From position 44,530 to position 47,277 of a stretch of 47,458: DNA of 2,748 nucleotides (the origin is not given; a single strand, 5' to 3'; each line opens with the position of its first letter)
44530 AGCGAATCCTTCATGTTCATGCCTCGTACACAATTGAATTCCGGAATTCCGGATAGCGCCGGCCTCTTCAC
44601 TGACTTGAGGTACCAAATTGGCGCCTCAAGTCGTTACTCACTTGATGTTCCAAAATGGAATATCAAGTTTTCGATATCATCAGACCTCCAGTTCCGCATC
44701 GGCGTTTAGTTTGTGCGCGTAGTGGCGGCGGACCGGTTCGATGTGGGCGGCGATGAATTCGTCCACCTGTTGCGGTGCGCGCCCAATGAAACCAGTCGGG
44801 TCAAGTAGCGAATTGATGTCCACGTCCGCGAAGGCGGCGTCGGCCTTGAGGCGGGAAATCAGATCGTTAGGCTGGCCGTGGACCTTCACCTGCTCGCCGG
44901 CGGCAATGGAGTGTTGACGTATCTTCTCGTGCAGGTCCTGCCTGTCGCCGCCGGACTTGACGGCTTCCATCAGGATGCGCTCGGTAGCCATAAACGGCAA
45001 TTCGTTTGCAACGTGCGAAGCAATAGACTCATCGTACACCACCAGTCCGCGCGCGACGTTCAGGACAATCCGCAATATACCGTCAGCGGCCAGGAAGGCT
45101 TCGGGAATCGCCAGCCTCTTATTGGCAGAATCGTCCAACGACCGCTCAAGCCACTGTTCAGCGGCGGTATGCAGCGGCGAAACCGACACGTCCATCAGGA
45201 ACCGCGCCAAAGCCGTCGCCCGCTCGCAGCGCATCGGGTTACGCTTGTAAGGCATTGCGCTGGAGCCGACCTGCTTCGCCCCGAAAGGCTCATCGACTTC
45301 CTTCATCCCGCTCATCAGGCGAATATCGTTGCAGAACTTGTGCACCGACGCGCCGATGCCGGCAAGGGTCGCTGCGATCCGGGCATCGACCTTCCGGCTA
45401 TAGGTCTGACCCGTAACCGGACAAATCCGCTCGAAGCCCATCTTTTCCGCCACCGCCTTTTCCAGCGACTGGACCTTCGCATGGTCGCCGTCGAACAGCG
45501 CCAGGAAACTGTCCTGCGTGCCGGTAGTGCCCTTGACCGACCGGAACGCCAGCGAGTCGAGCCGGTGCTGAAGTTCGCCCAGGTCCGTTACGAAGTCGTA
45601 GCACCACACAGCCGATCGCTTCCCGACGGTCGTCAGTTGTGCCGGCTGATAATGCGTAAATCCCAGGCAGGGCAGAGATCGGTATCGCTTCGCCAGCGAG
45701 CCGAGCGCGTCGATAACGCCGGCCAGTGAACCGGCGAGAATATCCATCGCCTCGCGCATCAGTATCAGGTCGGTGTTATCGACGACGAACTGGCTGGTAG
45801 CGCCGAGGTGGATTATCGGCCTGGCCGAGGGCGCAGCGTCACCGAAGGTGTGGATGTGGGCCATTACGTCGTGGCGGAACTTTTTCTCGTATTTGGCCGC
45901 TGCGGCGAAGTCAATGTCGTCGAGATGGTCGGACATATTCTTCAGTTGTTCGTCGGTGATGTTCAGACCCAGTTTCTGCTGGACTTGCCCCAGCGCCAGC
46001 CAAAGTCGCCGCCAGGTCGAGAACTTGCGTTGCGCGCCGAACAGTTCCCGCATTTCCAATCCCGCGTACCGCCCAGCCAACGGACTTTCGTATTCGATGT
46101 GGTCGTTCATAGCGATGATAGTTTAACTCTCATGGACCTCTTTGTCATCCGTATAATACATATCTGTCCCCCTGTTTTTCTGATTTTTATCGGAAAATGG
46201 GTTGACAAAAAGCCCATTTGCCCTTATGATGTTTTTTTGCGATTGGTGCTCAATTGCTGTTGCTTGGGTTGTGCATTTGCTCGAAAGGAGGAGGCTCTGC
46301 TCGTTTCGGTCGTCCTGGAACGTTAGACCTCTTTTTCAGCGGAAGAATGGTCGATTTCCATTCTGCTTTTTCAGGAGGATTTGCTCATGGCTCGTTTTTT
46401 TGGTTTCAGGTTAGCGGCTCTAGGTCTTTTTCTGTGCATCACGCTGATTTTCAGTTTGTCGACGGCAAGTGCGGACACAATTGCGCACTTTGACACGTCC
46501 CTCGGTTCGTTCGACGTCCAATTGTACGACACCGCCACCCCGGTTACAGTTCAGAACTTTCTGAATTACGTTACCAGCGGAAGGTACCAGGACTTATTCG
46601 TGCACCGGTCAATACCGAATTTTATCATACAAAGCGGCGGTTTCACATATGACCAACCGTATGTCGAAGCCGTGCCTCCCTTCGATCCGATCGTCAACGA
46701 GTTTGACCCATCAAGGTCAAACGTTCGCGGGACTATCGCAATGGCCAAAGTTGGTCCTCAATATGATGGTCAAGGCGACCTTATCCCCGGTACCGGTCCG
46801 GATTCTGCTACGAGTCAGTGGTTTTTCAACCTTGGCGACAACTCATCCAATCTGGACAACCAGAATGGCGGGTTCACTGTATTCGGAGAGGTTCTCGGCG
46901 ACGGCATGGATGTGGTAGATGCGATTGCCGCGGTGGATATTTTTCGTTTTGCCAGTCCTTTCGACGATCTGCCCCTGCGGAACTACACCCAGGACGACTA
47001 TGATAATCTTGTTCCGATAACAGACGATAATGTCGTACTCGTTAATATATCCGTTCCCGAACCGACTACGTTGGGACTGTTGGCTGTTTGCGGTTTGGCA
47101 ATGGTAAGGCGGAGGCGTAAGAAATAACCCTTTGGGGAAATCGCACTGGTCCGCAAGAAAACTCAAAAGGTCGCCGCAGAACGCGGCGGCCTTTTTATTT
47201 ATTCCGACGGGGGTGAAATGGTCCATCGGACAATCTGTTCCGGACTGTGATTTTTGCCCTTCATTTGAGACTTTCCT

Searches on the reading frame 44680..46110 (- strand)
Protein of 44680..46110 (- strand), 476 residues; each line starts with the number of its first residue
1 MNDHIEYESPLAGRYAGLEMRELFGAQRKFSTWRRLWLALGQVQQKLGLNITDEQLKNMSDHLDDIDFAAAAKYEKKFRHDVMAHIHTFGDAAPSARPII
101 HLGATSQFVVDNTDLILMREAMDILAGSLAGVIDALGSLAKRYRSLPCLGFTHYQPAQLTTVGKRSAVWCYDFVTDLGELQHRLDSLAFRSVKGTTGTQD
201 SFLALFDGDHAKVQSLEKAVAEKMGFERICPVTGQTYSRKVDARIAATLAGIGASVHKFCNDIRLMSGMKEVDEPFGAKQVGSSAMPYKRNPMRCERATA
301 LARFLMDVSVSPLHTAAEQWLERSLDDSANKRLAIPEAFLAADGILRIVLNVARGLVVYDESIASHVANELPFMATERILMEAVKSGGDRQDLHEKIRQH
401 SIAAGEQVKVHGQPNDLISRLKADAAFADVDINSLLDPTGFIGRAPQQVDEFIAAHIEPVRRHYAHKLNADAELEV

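Call 14: search_protein_families(library=pfam, proteins=[window:44680-46110:-])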
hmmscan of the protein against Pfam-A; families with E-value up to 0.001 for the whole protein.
window:44680-46110:- (476 aa): 2 families
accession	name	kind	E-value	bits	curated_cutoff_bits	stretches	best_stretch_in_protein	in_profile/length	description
PF00206.25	Lyase_1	-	5.7e-23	82.2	27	1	94-302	99-307/312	Lyase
PF10397.14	ADSL_C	-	2.4e-21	76.2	32.7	1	372-452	1-79/79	Adenylosuccinate lyase C-terminus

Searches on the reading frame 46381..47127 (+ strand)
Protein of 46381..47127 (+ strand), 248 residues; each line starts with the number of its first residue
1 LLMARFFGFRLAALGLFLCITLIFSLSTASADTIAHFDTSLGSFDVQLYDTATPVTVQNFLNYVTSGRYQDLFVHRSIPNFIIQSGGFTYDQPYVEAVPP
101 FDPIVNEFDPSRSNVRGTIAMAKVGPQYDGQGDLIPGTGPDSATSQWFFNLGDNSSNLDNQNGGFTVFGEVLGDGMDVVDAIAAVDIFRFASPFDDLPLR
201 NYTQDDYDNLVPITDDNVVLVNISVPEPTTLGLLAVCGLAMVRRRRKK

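Call 14: search_protein_families(library=pfam, proteins=[window:46381-47127:+])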
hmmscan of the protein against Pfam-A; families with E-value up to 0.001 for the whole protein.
window:46381-47127:+ (248 aa): 2 families
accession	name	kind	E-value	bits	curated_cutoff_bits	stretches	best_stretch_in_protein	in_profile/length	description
PF00160.26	Pro_isomerase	-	7.5e-32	111.2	21.7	1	37-192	4-147/159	Cyclophilin type peptidyl-prolyl cis-trans isomerase/CLD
PF07589.16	PEP-CTERM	-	3.2e-05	24.2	20.7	1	224-246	1-24/24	PEP-CTERM motif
